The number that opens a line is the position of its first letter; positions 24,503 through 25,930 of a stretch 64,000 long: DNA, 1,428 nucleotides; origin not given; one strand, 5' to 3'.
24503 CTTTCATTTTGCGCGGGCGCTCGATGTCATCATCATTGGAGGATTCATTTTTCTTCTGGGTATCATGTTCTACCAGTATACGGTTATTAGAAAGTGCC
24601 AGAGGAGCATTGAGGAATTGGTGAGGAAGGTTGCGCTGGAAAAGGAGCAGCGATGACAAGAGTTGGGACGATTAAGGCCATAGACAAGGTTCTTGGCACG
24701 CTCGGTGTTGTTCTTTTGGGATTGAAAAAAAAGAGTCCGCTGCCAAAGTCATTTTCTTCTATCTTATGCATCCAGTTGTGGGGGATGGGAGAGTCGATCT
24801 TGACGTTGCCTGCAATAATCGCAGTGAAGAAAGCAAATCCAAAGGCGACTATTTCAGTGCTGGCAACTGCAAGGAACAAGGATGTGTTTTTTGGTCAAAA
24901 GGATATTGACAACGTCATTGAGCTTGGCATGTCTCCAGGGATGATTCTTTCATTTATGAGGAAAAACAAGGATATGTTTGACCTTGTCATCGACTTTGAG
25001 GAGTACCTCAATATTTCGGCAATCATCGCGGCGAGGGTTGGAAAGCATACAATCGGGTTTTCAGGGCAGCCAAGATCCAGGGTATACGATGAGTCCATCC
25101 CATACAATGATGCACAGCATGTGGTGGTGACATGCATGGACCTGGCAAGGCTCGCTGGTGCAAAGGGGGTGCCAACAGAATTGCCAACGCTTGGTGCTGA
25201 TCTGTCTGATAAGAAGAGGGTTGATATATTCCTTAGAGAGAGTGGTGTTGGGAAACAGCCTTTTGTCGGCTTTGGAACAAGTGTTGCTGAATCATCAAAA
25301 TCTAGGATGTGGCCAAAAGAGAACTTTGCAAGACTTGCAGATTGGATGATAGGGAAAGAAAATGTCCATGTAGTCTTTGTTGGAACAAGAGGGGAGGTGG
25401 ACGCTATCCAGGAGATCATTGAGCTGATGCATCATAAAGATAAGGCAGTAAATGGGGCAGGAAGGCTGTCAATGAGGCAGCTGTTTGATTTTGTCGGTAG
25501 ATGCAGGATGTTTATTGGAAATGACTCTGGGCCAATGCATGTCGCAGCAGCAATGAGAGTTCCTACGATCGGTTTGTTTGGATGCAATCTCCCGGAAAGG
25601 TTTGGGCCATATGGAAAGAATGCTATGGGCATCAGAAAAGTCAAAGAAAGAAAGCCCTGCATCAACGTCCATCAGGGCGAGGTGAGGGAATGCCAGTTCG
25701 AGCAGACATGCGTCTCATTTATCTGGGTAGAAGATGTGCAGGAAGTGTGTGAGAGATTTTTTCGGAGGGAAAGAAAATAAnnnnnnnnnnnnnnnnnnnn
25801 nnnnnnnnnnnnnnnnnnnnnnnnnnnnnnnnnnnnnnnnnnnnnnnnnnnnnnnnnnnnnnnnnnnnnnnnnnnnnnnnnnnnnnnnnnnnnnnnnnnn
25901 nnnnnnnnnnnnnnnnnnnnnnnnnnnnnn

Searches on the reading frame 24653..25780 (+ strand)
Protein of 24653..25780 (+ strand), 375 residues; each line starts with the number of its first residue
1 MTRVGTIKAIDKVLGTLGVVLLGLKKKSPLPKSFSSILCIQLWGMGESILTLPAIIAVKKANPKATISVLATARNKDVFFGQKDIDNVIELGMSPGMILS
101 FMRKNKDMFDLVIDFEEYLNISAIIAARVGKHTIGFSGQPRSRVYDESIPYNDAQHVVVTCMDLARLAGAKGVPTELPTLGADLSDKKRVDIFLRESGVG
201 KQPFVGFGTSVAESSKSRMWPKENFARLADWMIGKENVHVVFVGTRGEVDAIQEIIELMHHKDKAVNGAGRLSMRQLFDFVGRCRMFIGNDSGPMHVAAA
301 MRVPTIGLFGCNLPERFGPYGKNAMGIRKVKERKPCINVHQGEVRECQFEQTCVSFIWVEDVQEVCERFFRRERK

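Call 4: search_protein_families(library=ncbifam, proteins=[window:24653-25780:+], max_evalue=0.00001)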
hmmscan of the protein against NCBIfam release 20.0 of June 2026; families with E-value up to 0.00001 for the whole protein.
window:24653-25780:+ (375 aa): 6 families
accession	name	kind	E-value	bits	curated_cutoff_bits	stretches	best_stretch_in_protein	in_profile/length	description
TIGR02195.1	heptsyl_trn_II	equivalog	1.5e-26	93.3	134.6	1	38-367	3-335/339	lipopolysaccharide heptosyltransferase II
TIGR02201.1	heptsyl_trn_III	equivalog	3.4e-20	72.4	170.2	1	37-321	2-298/344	putative lipopolysaccharide heptosyltransferase III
TIGR02193.1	heptsyl_trn_I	equivalog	1.1e-19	70.9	185.3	1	37-329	2-301/320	lipopolysaccharide heptosyltransferase I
NF008162.0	PRK10916.1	equivalog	7.4e-19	68.1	569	1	153-331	131-309/348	ADP-heptose--LPS heptosyltransferase RfaF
NF007742.0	PRK10422.1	equivalog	1.3e-17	63.6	467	1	32-324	3-303/352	lipopolysaccharide core heptosyltransferase RfaQ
NF008204.0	PRK10964.1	equivalog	7.3e-09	35.2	437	1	107-333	85-303/322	lipopolysaccharide heptosyltransferase RfaC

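Call 5: search_protein_families(library=pfam, proteins=[window:24653-25780:+], max_evalue=0.001)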
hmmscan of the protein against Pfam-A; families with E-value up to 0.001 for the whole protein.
window:24653-25780:+ (375 aa): 1 family
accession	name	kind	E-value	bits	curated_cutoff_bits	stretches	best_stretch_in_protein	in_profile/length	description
PF01075.23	Glyco_transf_9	-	1.4e-34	120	22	1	107-338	11-238/247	Glycosyltransferase family 9 (heptosyltransferase)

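Call 32: find_homologous_proteins(query=window:24653-25780:+, max_evalue=1e-10)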
Query window:24653-25780:+ (375 aa): 1107 proteins with E <= 1e-10 among 6381 candidates; the best 120 are listed.
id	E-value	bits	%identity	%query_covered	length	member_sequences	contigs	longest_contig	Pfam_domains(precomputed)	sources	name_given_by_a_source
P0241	7.3e-250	846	99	100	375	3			PF01075.24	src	-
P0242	3.0e-105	371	47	99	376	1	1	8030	PF01075.24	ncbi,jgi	jgi:heptosyltransferase-2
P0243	3.0e-105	370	47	99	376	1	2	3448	PF01075.24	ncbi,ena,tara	tara:strand:- start:478 stop:1608 length:1131 start_codon:yes stop_codon:yes gene_type:complete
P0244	2.0e-104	368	47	99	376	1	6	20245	PF01075.24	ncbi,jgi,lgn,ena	jgi:heptosyltransferase-2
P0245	2.0e-104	368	47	99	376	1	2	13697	PF01075.24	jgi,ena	-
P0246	8.9e-104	366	48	100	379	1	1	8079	PF01075.24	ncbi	-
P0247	9.4e-103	362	47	100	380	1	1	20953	PF01075.24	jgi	jgi:heptosyltransferase-2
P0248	1.1e-102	362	48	97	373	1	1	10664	PF01075.24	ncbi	ncbi:MAG: glycosyltransferase family 9 protein [Candidatus Woesearchaeota archaeon]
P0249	2.3e-102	361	48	100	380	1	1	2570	PF01075.24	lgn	-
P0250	1.3e-101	359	47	100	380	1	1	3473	PF01075.24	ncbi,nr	ncbi:MAG: glycosyltransferase family 9 protein [Nanoarchaeota archaeon]|nr:glycosyltransferase famil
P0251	1.4e-101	358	45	100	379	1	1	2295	PF01075.24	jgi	-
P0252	9.3e-101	356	48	97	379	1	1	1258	PF01075.24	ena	-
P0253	2.0e-100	355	46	100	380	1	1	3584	PF01075.24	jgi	-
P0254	2.1e-100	355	46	98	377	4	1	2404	PF01075.24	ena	-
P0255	3.8e-100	354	47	98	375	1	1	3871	PF01075.24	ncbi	-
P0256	5.0e-100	353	46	100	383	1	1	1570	PF01075.24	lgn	-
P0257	5.6e-100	353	47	98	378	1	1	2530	PF01075.24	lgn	-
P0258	7.1e-100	353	48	100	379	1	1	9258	PF01075.24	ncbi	-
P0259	9.3e-100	352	46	98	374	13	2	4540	PF01075.24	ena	-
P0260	1.1e-99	352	46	98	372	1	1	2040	PF01075.24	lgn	-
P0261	1.4e-99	352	47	97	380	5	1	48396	PF01075.24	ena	-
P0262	1.9e-99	351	45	100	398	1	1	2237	PF01075.24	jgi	-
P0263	2.6e-99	351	46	98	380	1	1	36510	PF01075.24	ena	-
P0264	2.6e-99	351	47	100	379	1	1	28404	PF01075.24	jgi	jgi:heptosyltransferase II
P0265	3.5e-99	351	47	100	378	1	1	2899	PF01075.24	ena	-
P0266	3.7e-99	350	46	100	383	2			PF01075.24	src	-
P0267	3.8e-99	350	47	100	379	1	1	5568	PF01075.24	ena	-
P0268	3.8e-99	350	46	100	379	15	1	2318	PF01075.24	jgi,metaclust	metaclust:\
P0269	4.7e-99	350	47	100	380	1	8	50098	PF01075.24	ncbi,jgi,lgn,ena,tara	tara:strand:- start:2193 stop:3335 length:1143 start_codon:yes stop_codon:yes gene_type:complete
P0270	5.0e-99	350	47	97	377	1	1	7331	PF01075.24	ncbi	-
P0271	5.1e-99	350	45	98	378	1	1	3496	PF01075.24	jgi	jgi:heptosyltransferase-2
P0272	5.8e-99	350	46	99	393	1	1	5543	PF01075.24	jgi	-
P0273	7.9e-99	349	47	100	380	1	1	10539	PF01075.24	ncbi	-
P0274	8.1e-99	349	48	99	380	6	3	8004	PF01075.24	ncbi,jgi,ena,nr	ncbi:glycosyltransferase family 9 protein [Candidatus Woesearchaeota archaeon]|nr:glycosyltransferas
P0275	1.6e-98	348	46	99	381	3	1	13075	PF01075.24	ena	-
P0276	1.6e-98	348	47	97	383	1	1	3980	PF01075.24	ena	-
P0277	1.7e-98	348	46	99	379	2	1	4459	PF01075.24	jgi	-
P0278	1.7e-98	348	48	97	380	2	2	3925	PF01075.24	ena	-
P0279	2.6e-98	348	45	100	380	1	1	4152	PF01075.24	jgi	-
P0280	2.7e-98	348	46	100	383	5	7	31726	PF01075.24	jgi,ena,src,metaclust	metaclust:\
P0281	3.8e-98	347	47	98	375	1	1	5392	PF01075.24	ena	-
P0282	4.8e-98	347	47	97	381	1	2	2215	PF01075.24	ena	-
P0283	1.2e-97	346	46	100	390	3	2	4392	PF01075.24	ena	-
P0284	1.2e-97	345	45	100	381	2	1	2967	PF01075.24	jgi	-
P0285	1.5e-97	345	46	98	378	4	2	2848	PF01075.24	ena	-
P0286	2.3e-97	345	47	97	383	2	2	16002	PF01075.24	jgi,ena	-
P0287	3.0e-97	344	47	98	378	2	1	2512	PF01075.24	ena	-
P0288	4.0e-97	344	46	100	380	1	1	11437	PF01075.24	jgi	-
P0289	4.7e-97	344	47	97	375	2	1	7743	PF01075.24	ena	-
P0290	6.5e-97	343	45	99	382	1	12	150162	PF01075.24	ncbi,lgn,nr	ncbi:glycosyltransferase family 9 protein [Candidatus Woesearchaeota archaeon]|nr:glycosyltransferas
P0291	6.6e-97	343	47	100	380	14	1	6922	PF01075.24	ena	-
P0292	9.8e-97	342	46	98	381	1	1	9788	PF01075.24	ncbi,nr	ncbi:glycosyltransferase family 9 protein [Candidatus Woesearchaeota archaeon]|nr:glycosyltransferas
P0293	1.1e-96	342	46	97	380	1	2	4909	PF01075.24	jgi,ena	-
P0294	1.1e-96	342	45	98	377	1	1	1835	PF01075.24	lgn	-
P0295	1.1e-96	342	47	97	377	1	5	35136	PF01075.24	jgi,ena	-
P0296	1.4e-96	342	44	99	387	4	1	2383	PF01075.24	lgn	-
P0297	1.6e-96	342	45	98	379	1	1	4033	PF01075.24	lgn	-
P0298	1.8e-96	342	45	97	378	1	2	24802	PF01075.24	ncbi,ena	-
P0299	1.8e-96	342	48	97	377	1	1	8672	PF01075.24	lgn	-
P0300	2.9e-96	341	47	100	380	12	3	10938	PF01075.24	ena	-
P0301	3.0e-96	341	49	97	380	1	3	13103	PF01075.24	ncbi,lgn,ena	-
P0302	4.3e-96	340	49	94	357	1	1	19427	PF01075.24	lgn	-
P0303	4.5e-96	340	45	98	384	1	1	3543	PF01075.24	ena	-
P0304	5.0e-96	340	44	99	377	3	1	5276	PF01075.24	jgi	jgi:heptosyltransferase II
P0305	7.0e-96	340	45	98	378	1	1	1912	PF01075.24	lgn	-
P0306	7.7e-96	340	46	97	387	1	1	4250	PF01075.24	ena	-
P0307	7.9e-96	339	44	99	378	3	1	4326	PF01075.24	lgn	-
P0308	8.3e-96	339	47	97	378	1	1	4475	PF01075.24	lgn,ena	-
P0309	9.1e-96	339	44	100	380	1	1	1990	PF01075.24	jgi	-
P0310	9.1e-96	339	45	99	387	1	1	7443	PF01075.24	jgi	jgi:heptosyltransferase II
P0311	1.1e-95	339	45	97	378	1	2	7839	PF01075.24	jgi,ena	-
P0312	1.2e-95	339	44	99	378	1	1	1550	PF01075.24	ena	-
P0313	1.3e-95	339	45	99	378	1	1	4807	PF01075.24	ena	-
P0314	1.4e-95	339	45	99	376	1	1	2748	PF01075.24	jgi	-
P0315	1.5e-95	339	45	98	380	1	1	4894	PF01075.24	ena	-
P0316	1.8e-95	338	47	97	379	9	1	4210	PF01075.24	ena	-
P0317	2.1e-95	338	45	97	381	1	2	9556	PF01075.24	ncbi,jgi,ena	-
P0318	2.1e-95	338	44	100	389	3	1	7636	PF01075.24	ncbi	-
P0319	2.2e-95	338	45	100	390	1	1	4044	PF01075.24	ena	-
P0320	2.5e-95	338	45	98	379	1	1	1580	PF01075.24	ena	-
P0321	2.7e-95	338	45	97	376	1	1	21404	PF01075.24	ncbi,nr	ncbi:glycosyltransferase family 9 protein [Candidatus Woesearchaeota archaeon]|nr:glycosyltransferas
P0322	3.5e-95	337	45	97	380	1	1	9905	PF01075.24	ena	-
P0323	4.2e-95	337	44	99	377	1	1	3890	PF01075.24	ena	-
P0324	4.6e-95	337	47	98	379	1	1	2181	PF01075.24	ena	-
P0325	5.0e-95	337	46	100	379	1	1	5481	PF01075.24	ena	-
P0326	6.6e-95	336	49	87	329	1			PF01075.24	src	-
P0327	6.8e-95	336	43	99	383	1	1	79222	PF01075.24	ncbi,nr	ncbi:glycosyltransferase family 9 protein [Candidatus Woesearchaeota archaeon]|nr:glycosyltransferas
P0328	7.8e-95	336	47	98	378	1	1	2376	PF01075.24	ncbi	-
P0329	9.4e-95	336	45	98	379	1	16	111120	PF01075.24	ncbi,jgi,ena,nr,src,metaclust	ncbi:glycosyltransferase family 9 protein [Candidatus Woesearchaeota archaeon]|nr:glycosyltransferas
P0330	9.5e-95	336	45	98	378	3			PF01075.24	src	-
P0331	1.0e-94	336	47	97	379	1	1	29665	PF01075.24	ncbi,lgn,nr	ncbi:glycosyltransferase family 9 protein [Candidatus Woesearchaeota archaeon]|nr:glycosyltransferas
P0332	1.3e-94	335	45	98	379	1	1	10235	PF01075.24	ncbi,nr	ncbi:glycosyltransferase family 9 protein [Candidatus Woesearchaeota archaeon]|nr:glycosyltransferas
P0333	1.3e-94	335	46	100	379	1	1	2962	PF01075.24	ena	-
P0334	1.4e-94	335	47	96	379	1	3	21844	PF01075.24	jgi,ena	-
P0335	1.8e-94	335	46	98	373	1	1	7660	PF01075.24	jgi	-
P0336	1.8e-94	335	45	97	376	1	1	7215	PF01075.24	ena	-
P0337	2.0e-94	335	44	98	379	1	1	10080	PF01075.24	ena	-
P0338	2.4e-94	335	46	98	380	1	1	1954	PF01075.24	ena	-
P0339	2.5e-94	335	45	98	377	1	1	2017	PF01075.24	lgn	-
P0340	2.6e-94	334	46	98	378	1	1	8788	PF01075.24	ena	-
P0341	2.8e-94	334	47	98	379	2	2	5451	PF01075.24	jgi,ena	-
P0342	2.9e-94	334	46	100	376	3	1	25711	PF01075.24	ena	-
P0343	3.6e-94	334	46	97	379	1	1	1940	PF01075.24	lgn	-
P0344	4.0e-94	334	46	100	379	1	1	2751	PF01075.24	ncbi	-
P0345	5.2e-94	334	47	98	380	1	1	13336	PF01075.24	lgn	-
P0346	6.1e-94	333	45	97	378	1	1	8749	PF01075.24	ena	-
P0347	7.4e-94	333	46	97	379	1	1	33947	PF01075.24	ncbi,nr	ncbi:glycosyltransferase family 9 protein [Candidatus Woesearchaeota archaeon]|nr:glycosyltransferas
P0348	7.9e-94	333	44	98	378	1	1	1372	PF01075.24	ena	-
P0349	8.2e-94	333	45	97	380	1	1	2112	PF01075.24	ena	-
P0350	9.9e-94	333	45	98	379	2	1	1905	PF01075.24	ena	-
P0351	1.0e-93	333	45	97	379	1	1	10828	PF01075.24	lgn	-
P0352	1.1e-93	332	45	99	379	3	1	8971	PF01075.24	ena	-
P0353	1.3e-93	332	45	98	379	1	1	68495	PF01075.24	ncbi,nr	ncbi:glycosyltransferase family 9 protein [Candidatus Woesearchaeota archaeon]|nr:glycosyltransferas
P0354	1.4e-93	332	46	97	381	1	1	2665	PF01075.24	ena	-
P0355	1.7e-93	332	46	98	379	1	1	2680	PF01075.24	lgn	-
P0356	1.8e-93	332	49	96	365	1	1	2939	PF01075.24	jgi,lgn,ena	-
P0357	1.8e-93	332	45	97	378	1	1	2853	PF01075.24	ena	-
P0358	2.0e-93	332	45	97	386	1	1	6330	PF01075.24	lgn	-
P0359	2.1e-93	332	45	97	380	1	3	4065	PF01075.24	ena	-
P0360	2.2e-93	331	44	98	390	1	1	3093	PF01075.24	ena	-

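Call 44: find_related_loci(query=A1, collection=metagenome_contigs, flank=10000)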
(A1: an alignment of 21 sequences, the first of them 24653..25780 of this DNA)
Query A1 (375 aa) in metagenome_contigs; peptide patterns used: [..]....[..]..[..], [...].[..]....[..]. (x = any residue, [..] = any of these).
403 stretches matched a pattern; 275 encode a relative of the query (tblastn E <= 1e-3); the best 80 are kept; 80 distinct loci.
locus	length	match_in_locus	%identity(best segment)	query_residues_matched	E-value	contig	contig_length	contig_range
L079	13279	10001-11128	47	1-372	1e-112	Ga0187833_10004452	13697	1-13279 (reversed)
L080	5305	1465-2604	45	1-375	7e-111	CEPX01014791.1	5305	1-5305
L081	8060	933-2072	45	1-375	1e-110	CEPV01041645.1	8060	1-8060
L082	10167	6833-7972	47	1-375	6e-109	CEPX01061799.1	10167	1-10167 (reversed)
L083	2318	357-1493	46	1-375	3e-114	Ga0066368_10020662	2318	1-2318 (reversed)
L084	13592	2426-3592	45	1-375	3e-108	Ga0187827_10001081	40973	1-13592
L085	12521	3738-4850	46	4-372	1e-107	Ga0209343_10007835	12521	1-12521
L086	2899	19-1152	47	1-375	2e-111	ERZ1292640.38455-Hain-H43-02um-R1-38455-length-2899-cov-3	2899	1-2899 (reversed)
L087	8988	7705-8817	46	4-372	1e-107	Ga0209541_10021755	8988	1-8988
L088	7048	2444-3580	49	1-372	6e-107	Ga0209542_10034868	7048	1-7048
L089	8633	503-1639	46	1-374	2e-106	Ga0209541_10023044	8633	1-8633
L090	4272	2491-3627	46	1-374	3e-107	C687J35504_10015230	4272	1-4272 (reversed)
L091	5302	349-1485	46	1-374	7e-106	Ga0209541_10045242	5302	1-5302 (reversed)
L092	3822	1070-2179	47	1-365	2e-106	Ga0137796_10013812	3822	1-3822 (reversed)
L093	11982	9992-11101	46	1-365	2e-104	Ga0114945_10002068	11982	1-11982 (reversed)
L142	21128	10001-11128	43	4-368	1e-95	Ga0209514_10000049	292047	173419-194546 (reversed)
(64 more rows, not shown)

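Call 55: search_solved_structures(query=window:24653-25780:+, show_alignments=2, max_evalue=0.001)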
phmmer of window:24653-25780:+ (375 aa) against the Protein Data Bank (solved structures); distinct sequences matched with E-value up to 0.001: 2.
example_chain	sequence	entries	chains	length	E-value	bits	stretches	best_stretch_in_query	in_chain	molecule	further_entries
3tov_A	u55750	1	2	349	1.7e-18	70.1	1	205-327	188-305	Glycosyl transferase family 9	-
1psw_A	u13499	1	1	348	1.5e-13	53.9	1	163-330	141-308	ADP-HEPTOSE LPS HEPTOSYLTRANSFERASE II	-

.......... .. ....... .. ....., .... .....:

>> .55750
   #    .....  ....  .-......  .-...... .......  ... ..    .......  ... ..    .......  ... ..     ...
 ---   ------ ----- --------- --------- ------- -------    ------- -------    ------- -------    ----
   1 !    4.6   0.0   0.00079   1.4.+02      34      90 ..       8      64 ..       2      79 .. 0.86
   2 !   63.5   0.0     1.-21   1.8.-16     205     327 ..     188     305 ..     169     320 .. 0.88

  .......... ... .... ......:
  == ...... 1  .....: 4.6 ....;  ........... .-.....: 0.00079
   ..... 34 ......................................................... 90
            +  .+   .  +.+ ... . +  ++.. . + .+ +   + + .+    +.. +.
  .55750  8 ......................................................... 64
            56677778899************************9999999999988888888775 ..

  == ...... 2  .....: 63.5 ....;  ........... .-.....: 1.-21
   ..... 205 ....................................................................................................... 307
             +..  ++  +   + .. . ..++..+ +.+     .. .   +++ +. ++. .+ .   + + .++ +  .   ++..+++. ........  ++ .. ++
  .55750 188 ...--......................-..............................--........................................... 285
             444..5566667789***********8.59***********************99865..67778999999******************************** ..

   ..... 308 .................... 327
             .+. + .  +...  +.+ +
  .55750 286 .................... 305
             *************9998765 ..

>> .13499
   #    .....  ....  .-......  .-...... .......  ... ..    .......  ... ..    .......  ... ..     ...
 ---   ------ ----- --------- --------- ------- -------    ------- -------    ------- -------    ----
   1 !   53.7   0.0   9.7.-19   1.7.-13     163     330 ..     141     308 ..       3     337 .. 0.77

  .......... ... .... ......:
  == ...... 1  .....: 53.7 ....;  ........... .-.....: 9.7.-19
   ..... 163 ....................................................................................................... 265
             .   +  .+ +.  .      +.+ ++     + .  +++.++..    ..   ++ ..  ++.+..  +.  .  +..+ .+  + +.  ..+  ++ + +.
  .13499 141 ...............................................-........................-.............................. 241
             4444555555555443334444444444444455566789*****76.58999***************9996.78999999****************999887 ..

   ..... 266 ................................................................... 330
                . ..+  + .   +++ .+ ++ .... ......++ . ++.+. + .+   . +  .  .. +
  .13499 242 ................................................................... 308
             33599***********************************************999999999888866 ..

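Call 64: search_protein_families(library=ncbifam, proteins=[L085:6099-6983:+, L142:15167-16045:+], max_evalue=1e-10)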
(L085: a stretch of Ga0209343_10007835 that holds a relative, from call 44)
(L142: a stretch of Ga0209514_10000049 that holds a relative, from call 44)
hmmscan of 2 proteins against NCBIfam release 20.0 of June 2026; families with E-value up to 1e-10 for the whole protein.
L085:6099-6983:+ (295 aa): 13 families
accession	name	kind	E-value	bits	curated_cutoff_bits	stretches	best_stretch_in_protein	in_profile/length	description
TIGR02197.1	heptose_epim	equivalog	4.8e-76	255.9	274.6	1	4-295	2-312/316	ADP-glyceromanno-heptose 6-epimerase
NF008360.0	PRK11150.1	equivalog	4.2e-45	154.3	452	1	4-295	3-305/310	ADP-glyceromanno-heptose 6-epimerase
TIGR01179.1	galE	equivalog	1.2e-31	109.7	262.3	1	3-295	2-324/332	UDP-glucose 4-epimerase GalE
NF011728.1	PRK15181.1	equivalog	9.7e-22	77.4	760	1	3-295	18-336/348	Vi polysaccharide biosynthesis UDP-N-acetylglucosaminuronic acid C-4 epimerase TviC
TIGR04180.1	EDH_00030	hypoth_equivalog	1.4e-20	73.6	475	1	4-249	2-261/297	NAD-dependent 4,6-dehydratase LegB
TIGR01181.1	dTDP_gluc_dehyt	equivalog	1.2e-17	64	365.1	1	2-295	1-310/321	dTDP-glucose 4,6-dehydratase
NF007956.0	PRK10675.1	subfamily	3.2e-15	56.1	394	1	1-295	1-328/338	UDP-glucose 4-epimerase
TIGR03466.1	HpnA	hypoth_equivalog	1.1e-14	54.1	367.65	1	1-154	1-163/327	hopanoid-associated sugar epimerase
NF042422.1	oxyalk_red_OleD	equivalog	1.6e-14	54.1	580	1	1-220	1-220/329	2-alkyl-3-oxoalkanoate reductase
NF042423.1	oxyalk_red_Shew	equivalog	4.2e-12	45.8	580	1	2-216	10-222/331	2-alkyl-3-oxoalkanoate reductase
TIGR01746.1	Thioester-redct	subfamily_domain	1.5e-11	44.2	213.35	0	51-150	77-183/371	thioester reductase domain-containing protein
NF008872.0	PRK11908.1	equivalog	3.4e-11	42.8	294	1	1-223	2-245/349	bifunctional UDP-4-keto-pentose/UDP-xylose synthase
NF043036.1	ErythonDh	equivalog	7.8e-11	41.7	325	0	1-153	1-169/321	D-erythronate dehydrogenase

L142:15167-16045:+ (293 aa): 12 families
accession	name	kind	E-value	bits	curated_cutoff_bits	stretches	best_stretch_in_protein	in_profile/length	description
TIGR02197.1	heptose_epim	equivalog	1.9e-75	254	274.6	1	2-293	1-312/316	ADP-glyceromanno-heptose 6-epimerase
NF008360.0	PRK11150.1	equivalog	1.1e-45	156.3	452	1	2-293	2-305/310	ADP-glyceromanno-heptose 6-epimerase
TIGR01179.1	galE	equivalog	1.4e-34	119.4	262.3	1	1-293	1-324/332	UDP-glucose 4-epimerase GalE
TIGR01181.1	dTDP_gluc_dehyt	equivalog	1.1e-24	87.1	365.1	1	1-293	1-310/321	dTDP-glucose 4,6-dehydratase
NF011728.1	PRK15181.1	equivalog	1.2e-23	83.6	760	1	2-293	18-336/348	Vi polysaccharide biosynthesis UDP-N-acetylglucosaminuronic acid C-4 epimerase TviC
TIGR04180.1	EDH_00030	hypoth_equivalog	1.4e-23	83.4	475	1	2-281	1-296/297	NAD-dependent 4,6-dehydratase LegB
TIGR03466.1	HpnA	hypoth_equivalog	2.4e-17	62.9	367.65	1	1-244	2-247/327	hopanoid-associated sugar epimerase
NF007956.0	PRK10675.1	subfamily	3.3e-17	62.6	394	1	1-293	2-328/338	UDP-glucose 4-epimerase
NF042422.1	oxyalk_red_OleD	equivalog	4.9e-15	55.7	580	1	1-245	2-252/329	2-alkyl-3-oxoalkanoate reductase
NF042423.1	oxyalk_red_Shew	equivalog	1.2e-13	50.8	580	1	1-216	10-223/331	2-alkyl-3-oxoalkanoate reductase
TIGR01746.1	Thioester-redct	subfamily_domain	2.3e-12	46.8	213.35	0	58-253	85-290/371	thioester reductase domain-containing protein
NF043036.1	ErythonDh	equivalog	9e-12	44.8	325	1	1-137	2-154/321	D-erythronate dehydrogenase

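Call 98: predict_structure(alignment_id=A1)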
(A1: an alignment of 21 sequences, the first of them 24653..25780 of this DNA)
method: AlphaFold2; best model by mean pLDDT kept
length: 375 residues; sequences in the alignment: 21
mean_pLDDT: 86.8   pTM: 0.87
mean pLDDT of the five models: 86.8, 85.5, 85.2, 84.0, 83.6
residues with pLDDT >= 90: 234; 70-90: 94; 50-70: 28; < 50: 19
segments of 3 or more residues with pLDDT < 50: 335-348
pLDDT, mean of each block of 10 residues (from residue 1): 65 86 88 96 90 97 98 93 96 91 97 92 95 90 93 87 96 91 96 97 91 60 95 96 90 96 96 94 92 85 86 70 73 48 45 74 92 80
secondary structure, 60 per line:
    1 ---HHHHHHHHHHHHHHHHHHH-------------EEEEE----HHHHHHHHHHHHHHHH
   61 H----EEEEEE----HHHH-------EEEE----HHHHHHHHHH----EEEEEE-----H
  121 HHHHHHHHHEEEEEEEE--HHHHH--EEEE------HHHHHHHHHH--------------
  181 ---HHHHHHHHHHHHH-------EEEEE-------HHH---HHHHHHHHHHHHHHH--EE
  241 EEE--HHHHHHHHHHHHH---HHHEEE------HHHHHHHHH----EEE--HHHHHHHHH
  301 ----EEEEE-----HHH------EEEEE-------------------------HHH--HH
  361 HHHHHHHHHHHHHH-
elements in order: H4-22 E36-40 H45-61 E66-71 H76-79 E87-90 H95-104 E109-114 H120-129 E130-137 H140-144 E147-150 H157-166 H184-196 E204-208 H222-236 E239-243 H246-258 E265-267 H274-282 E287-289 H292-300 E305-309 E324-328 H359-374
